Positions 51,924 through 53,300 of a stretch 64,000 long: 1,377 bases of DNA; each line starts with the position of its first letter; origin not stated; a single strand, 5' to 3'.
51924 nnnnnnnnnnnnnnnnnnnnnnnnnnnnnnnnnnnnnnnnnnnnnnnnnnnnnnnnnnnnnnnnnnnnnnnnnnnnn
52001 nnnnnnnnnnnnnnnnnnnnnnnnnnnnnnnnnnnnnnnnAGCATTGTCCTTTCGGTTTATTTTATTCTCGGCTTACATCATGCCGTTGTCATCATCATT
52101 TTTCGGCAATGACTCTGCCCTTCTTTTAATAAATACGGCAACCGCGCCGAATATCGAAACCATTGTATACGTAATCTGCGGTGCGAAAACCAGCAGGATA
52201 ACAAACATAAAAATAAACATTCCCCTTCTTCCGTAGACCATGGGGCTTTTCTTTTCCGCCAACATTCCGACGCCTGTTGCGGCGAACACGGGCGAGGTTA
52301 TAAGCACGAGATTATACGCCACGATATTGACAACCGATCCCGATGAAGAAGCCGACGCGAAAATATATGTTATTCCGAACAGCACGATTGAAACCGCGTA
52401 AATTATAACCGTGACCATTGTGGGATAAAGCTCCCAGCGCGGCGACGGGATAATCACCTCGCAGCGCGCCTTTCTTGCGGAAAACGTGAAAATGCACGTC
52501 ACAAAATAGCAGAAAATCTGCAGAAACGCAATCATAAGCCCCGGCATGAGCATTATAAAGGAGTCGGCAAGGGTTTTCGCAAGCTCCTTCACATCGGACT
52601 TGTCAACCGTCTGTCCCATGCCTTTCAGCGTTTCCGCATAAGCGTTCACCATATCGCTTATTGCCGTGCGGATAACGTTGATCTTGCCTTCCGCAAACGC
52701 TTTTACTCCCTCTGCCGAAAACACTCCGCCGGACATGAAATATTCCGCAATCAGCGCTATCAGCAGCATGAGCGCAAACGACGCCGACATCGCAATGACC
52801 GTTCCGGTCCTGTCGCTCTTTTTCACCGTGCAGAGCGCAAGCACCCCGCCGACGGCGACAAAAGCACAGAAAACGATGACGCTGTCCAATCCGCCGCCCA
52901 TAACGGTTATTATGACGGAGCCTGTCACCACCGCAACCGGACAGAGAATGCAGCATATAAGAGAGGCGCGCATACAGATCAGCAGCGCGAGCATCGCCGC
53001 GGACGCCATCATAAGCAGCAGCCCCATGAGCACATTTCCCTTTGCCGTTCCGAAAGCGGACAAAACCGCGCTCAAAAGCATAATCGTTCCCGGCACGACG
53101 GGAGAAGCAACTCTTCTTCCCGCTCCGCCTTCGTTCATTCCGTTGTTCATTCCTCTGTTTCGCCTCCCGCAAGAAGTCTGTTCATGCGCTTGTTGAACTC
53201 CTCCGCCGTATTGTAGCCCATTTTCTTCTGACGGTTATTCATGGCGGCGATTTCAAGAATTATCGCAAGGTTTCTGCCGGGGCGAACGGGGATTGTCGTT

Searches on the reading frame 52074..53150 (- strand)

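Call 81: search_protein_families(library=pfam, proteins=[window:52074-53150:-])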
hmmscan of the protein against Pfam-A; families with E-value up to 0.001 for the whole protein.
window:52074-53150:- (358 aa): 1 family
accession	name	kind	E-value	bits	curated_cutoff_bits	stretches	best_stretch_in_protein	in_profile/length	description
PF09991.14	DUF2232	-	3.5e-11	43.3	27.8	1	49-336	22-287/290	Predicted membrane protein (DUF2232)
